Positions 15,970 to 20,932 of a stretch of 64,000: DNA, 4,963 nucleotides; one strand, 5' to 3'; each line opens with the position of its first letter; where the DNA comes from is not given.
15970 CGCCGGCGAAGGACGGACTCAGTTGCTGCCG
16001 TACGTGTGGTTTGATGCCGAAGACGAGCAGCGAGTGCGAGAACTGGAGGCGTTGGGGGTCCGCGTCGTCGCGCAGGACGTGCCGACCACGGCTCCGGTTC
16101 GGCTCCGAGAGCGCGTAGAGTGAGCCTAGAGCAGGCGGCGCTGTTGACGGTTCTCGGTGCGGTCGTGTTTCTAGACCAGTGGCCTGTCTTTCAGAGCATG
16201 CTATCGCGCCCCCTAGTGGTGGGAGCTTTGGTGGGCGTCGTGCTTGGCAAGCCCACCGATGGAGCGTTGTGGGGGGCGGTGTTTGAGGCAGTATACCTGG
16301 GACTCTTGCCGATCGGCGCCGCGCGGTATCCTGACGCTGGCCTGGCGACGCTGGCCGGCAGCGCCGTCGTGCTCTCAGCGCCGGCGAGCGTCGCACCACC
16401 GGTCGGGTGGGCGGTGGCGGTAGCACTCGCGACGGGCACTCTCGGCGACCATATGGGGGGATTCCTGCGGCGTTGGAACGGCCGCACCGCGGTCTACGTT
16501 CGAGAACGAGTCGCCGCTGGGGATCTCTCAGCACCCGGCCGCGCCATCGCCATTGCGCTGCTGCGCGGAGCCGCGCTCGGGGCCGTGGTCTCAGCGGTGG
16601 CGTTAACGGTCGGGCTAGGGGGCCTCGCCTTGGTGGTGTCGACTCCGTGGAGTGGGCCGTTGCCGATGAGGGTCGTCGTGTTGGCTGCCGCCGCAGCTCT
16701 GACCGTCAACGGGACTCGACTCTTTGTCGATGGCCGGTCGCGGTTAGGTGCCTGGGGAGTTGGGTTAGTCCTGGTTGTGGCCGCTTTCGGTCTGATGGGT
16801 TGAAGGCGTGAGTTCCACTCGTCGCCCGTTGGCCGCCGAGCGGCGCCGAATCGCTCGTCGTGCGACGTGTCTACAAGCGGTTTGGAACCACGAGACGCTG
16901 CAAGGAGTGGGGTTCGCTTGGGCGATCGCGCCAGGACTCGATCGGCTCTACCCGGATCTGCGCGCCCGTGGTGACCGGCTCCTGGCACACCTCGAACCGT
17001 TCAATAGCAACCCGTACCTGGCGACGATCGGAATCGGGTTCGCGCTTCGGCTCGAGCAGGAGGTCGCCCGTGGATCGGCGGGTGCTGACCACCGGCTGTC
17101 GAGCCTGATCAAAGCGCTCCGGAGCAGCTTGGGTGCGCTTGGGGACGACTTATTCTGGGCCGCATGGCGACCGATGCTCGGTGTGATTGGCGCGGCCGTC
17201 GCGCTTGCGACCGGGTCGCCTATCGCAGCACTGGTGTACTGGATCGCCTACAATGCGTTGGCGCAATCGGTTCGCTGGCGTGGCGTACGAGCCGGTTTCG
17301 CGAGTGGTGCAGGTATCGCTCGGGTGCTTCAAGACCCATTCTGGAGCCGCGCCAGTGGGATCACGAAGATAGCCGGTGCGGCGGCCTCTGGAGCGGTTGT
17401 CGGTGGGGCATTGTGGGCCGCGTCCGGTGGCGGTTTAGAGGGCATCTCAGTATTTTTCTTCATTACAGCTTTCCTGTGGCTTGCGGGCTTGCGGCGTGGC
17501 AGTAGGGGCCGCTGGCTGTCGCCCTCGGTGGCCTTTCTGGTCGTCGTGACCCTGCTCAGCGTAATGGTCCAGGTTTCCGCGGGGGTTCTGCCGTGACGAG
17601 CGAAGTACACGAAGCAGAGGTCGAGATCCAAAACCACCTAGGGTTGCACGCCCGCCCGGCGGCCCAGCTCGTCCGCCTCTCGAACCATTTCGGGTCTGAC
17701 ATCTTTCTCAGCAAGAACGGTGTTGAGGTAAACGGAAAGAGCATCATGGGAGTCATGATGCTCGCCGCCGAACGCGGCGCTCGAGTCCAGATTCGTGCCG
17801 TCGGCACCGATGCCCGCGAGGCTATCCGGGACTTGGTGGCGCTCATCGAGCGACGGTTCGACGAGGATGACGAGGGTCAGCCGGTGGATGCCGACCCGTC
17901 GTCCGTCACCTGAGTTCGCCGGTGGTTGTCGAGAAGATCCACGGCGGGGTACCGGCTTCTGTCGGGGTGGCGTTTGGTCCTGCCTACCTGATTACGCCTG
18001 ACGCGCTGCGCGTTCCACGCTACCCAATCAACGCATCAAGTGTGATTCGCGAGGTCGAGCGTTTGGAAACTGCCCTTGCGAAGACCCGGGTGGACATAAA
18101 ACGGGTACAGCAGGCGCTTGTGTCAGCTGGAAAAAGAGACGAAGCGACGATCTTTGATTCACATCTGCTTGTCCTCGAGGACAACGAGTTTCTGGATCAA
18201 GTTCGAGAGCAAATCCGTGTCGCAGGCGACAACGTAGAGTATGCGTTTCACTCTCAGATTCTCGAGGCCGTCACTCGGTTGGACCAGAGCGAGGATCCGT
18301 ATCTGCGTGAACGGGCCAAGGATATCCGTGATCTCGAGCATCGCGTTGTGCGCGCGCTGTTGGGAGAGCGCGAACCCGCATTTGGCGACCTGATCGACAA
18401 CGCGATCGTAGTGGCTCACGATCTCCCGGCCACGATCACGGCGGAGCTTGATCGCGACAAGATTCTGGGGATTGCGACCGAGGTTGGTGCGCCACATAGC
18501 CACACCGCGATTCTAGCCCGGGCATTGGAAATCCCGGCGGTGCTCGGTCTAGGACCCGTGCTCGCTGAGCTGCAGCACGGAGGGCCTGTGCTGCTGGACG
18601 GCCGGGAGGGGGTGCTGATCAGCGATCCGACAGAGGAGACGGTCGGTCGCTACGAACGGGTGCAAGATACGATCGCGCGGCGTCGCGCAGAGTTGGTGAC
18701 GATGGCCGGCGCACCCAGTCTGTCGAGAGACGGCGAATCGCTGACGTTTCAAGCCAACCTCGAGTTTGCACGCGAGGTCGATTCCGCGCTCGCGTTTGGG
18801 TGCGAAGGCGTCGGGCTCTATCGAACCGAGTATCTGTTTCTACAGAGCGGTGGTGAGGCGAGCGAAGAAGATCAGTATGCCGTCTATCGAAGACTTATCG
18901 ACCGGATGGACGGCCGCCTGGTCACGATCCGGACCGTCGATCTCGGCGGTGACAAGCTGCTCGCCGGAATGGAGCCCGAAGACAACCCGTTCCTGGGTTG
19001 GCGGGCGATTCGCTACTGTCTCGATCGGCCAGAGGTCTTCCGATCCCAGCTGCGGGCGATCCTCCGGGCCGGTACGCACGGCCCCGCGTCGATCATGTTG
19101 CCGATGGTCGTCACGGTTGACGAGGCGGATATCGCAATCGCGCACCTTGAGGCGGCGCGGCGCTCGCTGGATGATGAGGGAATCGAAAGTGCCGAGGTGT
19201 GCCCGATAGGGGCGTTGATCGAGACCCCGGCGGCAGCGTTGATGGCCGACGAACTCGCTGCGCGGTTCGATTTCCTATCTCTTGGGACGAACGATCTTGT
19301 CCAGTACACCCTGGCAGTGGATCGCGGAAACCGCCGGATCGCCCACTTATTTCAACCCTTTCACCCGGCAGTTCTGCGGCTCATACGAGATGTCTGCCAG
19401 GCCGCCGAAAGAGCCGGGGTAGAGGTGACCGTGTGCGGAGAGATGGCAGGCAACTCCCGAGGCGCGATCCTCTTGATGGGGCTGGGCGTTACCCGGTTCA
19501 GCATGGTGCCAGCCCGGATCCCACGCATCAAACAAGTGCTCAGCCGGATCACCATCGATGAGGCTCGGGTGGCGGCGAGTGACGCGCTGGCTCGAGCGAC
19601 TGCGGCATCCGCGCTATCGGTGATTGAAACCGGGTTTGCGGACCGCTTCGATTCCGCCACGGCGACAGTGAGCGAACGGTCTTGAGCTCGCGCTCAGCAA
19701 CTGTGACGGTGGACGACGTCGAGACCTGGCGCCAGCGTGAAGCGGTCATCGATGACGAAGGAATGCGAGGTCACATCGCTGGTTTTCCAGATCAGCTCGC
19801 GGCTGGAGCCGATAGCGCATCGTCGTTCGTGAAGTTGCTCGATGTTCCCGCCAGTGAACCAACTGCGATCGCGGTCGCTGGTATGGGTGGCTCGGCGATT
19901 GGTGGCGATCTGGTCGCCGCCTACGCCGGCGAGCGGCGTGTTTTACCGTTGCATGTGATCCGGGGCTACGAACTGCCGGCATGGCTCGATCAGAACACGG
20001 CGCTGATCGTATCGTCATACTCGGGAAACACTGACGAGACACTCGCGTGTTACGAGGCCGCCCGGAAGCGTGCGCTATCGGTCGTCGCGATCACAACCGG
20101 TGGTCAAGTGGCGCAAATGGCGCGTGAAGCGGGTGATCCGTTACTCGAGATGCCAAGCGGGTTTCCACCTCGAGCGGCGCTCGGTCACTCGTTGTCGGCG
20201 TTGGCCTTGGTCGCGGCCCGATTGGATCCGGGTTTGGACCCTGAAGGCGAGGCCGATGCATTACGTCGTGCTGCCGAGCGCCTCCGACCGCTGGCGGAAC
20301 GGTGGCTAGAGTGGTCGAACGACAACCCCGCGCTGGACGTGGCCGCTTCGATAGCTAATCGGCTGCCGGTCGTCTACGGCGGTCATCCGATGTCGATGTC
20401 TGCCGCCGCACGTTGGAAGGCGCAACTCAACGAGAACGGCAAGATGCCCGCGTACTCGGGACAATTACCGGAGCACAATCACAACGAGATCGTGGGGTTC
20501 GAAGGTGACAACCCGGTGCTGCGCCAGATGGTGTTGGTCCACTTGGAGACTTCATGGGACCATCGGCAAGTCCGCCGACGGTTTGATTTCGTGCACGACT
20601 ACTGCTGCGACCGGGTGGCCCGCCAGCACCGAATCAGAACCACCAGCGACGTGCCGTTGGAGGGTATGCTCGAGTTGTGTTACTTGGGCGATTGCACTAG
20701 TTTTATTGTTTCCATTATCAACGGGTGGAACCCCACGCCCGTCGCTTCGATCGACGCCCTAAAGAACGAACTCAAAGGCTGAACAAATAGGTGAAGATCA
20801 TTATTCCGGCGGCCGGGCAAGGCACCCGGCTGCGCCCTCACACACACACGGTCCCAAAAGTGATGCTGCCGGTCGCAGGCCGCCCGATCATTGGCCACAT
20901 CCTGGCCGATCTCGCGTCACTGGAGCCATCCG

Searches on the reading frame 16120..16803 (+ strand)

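Call 63: search_protein_families(library=pfam, proteins=[window:16120-16803:+], max_evalue=0.00001)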
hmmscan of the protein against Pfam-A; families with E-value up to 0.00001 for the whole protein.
window:16120-16803:+ (227 aa): 1 family
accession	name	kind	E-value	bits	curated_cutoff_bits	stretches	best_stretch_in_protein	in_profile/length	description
PF03609.19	EII-Sor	-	7.2e-19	68.6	26.3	1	5-166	3-160/233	PTS system sorbose-specific iic component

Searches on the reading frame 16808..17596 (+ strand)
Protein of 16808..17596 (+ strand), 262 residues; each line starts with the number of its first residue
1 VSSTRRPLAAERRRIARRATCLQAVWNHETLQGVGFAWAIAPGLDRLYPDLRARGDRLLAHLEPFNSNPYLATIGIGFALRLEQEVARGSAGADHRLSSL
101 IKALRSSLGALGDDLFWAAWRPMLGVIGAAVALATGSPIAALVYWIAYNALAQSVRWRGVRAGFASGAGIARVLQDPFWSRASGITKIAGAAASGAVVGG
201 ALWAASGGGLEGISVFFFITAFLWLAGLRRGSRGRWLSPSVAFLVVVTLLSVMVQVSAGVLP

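Call 63: search_protein_families(library=pfam, proteins=[window:16808-17596:+], max_evalue=0.00001)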
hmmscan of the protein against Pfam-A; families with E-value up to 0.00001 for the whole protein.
window:16808-17596:+ (262 aa): 1 family
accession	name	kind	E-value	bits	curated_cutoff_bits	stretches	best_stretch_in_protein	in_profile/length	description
PF03613.19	EIID-AGA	-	2.3e-32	112.7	25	1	11-198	6-193/265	PTS system mannose/fructose/sorbose family IID component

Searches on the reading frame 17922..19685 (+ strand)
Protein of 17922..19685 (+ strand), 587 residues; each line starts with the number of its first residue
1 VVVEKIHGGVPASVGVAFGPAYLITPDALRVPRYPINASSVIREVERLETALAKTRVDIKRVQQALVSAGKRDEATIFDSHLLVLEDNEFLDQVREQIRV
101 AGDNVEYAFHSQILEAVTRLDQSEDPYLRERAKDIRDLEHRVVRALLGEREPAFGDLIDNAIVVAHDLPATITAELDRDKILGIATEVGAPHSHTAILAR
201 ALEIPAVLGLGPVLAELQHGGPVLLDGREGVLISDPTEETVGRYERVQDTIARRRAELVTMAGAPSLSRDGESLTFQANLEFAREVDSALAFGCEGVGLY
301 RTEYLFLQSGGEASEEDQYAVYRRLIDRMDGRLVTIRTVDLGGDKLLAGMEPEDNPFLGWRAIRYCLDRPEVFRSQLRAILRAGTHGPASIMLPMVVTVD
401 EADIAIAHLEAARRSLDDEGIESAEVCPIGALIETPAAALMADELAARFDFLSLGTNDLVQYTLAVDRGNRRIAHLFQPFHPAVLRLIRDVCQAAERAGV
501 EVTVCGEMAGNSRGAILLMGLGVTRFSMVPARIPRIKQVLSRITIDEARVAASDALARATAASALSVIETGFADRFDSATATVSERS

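Call 63: search_protein_families(library=pfam, proteins=[window:17922-19685:+], max_evalue=0.00001)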
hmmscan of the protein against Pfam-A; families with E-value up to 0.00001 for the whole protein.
window:17922-19685:+ (587 aa): 3 families
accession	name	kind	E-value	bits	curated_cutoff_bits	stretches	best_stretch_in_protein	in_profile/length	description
PF02896.24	PEP-utilizers_C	-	4.7e-97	325.1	22.8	1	262-543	8-291/293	PEP-utilising enzyme, PEP-binding domain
PF05524.18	PEP-utilisers_N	-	1.7e-28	99.7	24.4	1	9-131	2-121/121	PEP-utilising enzyme, N-terminal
PF00391.29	PEP-utilizers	-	1e-17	63.9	23.1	1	159-230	3-72/72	PEP-utilising enzyme, mobile domain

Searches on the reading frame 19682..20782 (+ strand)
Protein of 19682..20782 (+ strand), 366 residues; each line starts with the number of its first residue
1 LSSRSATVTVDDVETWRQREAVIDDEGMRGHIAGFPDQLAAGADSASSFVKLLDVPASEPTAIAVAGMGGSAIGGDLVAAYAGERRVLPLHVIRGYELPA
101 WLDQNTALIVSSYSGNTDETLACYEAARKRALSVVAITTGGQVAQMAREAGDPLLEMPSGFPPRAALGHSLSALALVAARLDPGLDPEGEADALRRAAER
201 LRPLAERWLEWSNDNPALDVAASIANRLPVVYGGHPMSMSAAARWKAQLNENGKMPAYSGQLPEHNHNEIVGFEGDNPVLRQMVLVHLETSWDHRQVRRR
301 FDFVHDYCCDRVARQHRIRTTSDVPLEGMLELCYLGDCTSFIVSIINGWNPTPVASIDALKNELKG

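Call 63: search_protein_families(library=pfam, proteins=[window:19682-20782:+], max_evalue=0.00001)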
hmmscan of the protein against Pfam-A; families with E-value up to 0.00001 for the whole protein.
window:19682-20782:+ (366 aa): 1 family
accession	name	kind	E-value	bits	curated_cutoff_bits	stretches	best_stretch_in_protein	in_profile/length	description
PF10432.14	bact-PGI_C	-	1.8e-40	138.8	24.5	1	214-364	2-151/151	Bacterial phospho-glucose isomerase C-terminal SIS domain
